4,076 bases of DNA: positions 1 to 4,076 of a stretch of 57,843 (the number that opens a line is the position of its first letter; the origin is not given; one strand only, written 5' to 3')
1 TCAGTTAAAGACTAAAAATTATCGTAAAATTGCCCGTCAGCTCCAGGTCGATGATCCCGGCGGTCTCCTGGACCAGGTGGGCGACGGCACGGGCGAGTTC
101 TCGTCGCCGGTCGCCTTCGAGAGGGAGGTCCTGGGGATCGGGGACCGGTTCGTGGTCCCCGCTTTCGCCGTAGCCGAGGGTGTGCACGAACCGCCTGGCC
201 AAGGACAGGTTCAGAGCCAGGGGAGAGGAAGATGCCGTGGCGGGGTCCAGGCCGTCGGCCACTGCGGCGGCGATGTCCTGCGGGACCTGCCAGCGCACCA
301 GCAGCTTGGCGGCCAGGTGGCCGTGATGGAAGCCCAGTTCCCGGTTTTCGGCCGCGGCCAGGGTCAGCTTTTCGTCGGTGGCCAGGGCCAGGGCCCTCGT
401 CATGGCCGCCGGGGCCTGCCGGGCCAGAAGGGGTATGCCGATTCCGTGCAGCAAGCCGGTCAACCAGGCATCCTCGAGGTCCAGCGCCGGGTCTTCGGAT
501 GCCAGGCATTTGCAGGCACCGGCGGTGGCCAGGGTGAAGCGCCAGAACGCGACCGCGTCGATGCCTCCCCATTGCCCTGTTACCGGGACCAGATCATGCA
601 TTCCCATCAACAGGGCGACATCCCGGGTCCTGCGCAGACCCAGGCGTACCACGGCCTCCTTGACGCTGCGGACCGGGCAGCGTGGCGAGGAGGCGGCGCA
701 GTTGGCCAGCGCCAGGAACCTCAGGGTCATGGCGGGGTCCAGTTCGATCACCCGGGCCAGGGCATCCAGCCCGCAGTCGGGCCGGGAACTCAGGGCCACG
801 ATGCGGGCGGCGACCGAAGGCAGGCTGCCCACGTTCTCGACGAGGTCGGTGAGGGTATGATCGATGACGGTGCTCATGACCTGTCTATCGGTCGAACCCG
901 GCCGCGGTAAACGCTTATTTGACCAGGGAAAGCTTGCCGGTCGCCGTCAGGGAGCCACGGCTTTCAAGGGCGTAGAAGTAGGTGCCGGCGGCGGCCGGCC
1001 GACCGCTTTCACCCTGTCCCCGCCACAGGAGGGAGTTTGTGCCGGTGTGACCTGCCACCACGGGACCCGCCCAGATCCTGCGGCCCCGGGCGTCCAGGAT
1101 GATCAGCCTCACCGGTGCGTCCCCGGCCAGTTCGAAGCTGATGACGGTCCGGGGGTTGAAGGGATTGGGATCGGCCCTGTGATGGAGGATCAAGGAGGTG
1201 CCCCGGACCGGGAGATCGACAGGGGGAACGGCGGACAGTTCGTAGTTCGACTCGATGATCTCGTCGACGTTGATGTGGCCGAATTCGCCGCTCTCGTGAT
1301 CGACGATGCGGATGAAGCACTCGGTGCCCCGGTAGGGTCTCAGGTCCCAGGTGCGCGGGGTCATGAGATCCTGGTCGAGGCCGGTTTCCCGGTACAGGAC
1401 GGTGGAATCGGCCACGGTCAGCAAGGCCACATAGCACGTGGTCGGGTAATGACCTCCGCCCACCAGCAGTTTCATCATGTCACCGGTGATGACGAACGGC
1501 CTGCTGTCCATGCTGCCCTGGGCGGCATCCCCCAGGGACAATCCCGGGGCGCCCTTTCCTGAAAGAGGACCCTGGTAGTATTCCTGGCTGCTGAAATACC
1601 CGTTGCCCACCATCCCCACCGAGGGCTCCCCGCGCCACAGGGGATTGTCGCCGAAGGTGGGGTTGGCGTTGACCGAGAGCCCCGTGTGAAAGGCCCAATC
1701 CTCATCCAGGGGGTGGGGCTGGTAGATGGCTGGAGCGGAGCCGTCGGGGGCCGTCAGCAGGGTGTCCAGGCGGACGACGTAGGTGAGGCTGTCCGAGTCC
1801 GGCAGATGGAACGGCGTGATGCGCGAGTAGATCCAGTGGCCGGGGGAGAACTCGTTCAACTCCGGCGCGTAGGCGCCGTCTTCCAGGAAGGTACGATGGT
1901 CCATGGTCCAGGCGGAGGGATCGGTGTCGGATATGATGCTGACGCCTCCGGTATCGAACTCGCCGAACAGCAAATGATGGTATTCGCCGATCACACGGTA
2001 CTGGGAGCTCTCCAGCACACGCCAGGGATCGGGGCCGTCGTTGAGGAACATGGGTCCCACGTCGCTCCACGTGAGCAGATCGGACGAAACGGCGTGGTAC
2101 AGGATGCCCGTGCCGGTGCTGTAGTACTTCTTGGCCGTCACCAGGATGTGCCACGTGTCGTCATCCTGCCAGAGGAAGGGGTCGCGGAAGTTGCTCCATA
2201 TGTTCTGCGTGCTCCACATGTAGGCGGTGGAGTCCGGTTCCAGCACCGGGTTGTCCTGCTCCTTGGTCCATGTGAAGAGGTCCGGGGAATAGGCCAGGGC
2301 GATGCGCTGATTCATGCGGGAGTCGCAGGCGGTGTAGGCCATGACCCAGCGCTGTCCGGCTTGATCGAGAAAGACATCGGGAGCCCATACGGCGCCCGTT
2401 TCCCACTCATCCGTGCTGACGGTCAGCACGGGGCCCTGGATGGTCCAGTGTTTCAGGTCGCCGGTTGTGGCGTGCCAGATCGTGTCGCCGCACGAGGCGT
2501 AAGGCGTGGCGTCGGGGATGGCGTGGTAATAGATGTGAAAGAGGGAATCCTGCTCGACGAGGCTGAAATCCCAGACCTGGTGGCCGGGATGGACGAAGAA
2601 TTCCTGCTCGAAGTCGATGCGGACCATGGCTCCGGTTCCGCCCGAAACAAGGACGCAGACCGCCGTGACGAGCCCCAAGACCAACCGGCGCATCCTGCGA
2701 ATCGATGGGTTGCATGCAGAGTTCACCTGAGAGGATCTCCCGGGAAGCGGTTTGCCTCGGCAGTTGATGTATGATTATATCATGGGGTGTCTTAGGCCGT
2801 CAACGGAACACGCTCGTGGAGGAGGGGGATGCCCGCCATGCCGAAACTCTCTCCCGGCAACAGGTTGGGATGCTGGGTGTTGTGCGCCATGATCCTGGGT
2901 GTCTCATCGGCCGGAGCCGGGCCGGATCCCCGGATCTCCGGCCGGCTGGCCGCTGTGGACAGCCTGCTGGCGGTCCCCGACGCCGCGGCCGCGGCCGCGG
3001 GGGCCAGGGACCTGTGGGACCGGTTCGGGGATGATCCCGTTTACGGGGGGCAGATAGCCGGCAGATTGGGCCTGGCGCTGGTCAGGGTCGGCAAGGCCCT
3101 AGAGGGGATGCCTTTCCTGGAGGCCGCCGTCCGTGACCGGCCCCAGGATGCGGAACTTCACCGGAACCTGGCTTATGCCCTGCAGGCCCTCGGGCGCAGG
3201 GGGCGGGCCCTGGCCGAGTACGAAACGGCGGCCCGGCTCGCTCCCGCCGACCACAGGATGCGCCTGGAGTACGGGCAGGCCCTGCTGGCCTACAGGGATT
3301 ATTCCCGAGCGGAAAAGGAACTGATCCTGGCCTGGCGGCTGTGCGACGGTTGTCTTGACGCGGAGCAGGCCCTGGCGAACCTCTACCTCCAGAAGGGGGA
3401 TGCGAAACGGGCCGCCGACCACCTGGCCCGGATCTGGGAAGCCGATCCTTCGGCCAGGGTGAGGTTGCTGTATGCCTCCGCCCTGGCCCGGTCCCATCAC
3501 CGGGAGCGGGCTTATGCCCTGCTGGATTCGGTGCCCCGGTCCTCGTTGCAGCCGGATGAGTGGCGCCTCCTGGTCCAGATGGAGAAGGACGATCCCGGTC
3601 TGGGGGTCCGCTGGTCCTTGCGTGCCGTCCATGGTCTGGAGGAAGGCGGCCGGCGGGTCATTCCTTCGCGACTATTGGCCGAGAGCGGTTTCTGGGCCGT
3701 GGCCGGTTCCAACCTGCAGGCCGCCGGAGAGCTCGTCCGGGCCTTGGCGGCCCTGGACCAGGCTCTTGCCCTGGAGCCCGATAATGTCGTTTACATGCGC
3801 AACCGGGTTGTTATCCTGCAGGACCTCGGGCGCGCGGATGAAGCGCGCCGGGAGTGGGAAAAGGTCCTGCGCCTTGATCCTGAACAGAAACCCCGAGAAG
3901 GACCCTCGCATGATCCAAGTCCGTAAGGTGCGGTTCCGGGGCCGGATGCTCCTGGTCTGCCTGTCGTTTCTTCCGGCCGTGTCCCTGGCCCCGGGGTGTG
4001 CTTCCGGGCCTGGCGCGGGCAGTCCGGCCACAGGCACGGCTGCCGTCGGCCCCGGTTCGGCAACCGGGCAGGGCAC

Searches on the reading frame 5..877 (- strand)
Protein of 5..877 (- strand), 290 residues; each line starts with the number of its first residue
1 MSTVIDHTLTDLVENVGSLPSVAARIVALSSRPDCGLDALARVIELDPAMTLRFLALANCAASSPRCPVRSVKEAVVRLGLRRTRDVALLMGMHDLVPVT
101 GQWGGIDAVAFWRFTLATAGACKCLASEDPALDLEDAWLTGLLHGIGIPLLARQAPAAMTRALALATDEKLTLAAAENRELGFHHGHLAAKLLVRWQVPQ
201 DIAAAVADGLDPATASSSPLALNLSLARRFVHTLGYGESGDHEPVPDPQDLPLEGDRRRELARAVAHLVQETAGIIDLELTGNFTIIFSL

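Call 9: search_protein_families(library=pfam, proteins=[window:5-877:-], max_evalue=0.001)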
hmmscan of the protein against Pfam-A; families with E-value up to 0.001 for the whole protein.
window:5-877:- (290 aa): 1 family
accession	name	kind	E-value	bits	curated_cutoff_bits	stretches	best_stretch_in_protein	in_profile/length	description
PF08668.18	HDOD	-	1.9e-40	138.9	22.9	1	18-207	3-191/196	HDOD domain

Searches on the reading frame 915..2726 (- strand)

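Call 9: search_protein_families(library=pfam, proteins=[window:915-2726:-], max_evalue=0.001)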
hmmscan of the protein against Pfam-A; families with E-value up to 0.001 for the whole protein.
window:915-2726:- (603 aa): 2 families
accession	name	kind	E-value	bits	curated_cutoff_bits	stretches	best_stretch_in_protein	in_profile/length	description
PF00251.26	Glyco_hydro_32N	-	1.2e-16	61.6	22.1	1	57-227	16-176/307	Glycosyl hydrolases family 32 N-terminal domain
PF13860.13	FlgD_ig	-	3.3e-05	24.2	27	1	529-589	12-75/79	FlgD Ig-like domain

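Call 50: search_protein_families(library=ncbifam, proteins=[window:915-2726:-], max_evalue=1)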
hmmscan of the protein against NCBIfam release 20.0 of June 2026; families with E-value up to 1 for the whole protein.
window:915-2726:- (603 aa): 10 families
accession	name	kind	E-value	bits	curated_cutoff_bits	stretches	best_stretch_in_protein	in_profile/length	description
TIGR01322.1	scrB_fam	subfamily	3.4e-07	29.3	356.4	1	60-226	36-191/447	sucrose-6-phosphate hydrolase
NF052550.1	BManbPhaseBMBP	equivalog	8.8e-06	25.3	450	1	51-157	26-134/296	beta-1,2-mannobiose phosphorylase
NF041092.1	beta-fruc_BfrA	equivalog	9.4e-05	21.3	900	1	56-230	21-184/433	beta-fructosidase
NF058598.1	BetMansidBT3780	equivalog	0.0022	17.1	550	1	107-222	125-233/366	beta-1,2-mannosidase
NF009453.0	PRK12813.1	equivalog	0.0047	16.5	264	1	538-590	125-174/223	flagellar basal body rod modification protein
NF033707.1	T9SS_sortase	equivalog_domain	0.017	12.8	420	1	513-590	996-1078/1095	type IX secretion system sortase PorU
NF050092.1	BtaManbiosPhlase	equivalog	0.056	12.4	550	1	67-165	201-300/351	BtaManbiosPhlase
NF005176.1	PRK06655.1-1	equivalog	0.11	12.4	230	1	539-588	99-148/197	flagellar hook assembly protein FlgD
NF009276.0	PRK12633.1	equivalog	0.14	11.9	383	1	527-585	118-177/234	flagellar basal body rod modification protein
TIGR04183.1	Por_Secre_tail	domain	0.15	12.1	23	1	520-593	3-64/72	T9SS type A sorting domain-containing protein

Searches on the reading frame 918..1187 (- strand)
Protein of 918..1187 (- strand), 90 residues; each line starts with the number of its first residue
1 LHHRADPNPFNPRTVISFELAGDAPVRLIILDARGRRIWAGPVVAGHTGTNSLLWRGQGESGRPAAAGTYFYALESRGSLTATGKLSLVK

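Call 85: find_homologous_proteins(query=window:918-1187:-, max_evalue=0.001)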
Query seq(90 aa): 4 candidates shared short words with the query, none scored E <= 0.001.

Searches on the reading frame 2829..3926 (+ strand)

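Call 9: search_protein_families(library=pfam, proteins=[window:2829-3926:+], max_evalue=0.001)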
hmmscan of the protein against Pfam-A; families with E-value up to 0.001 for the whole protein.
window:2829-3926:+ (365 aa): 14 families
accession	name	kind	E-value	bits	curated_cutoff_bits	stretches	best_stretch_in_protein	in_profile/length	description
PF14559.12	TPR_19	-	6.9e-18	65.2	25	2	187-248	2-64/68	Tetratricopeptide repeat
PF07719.23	TPR_2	-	2.9e-11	43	27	0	108-140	1-33/34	Tetratricopeptide repeat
PF13428.12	TPR_14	-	9e-11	41.8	23.5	0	109-151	2-44/44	Tetratricopeptide repeat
PF13432.12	TPR_16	-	7.5e-10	39.5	32.7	2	293-352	4-63/65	Tetratricopeptide repeat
PF13414.12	TPR_11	-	1.8e-09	37.6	26.8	0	98-122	18-42/42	TPR repeat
PF13181.12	TPR_8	-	3e-09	36.8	25.7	0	113-140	6-33/34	Tetratricopeptide repeat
PF13431.12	TPR_17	-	2.5e-07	30.9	24.4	0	309-340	2-33/34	Tetratricopeptide repeat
PF13371.12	TPR_9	-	1.3e-06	28.8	35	1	299-353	8-62/73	Tetratricopeptide repeat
PF23914.1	TPR_CcmH_CycH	-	4.8e-06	26.9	42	0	102-197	44-142/158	Cytochrome c-type biogenesis protein H TPR domain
PF00515.34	TPR_1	-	8.6e-06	25.8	27.8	0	297-319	12-34/34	Tetratricopeptide repeat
PF13429.12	TPR_15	-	3.4e-05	23.9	26.2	0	281-342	141-205/280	Tetratricopeptide repeat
PF03704.23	BTAD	-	5.5e-05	24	22.1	1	82-136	70-124/146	Bacterial transcriptional activator domain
PF12895.13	ANAPC3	-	0.00041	21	27.2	0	176-233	23-80/82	Anaphase-promoting complex, cyclosome, subunit 3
PF20308.4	TPR-S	-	0.00044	21.2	27.6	0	195-255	5-64/102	Tetratricopeptide Repeats-Sensor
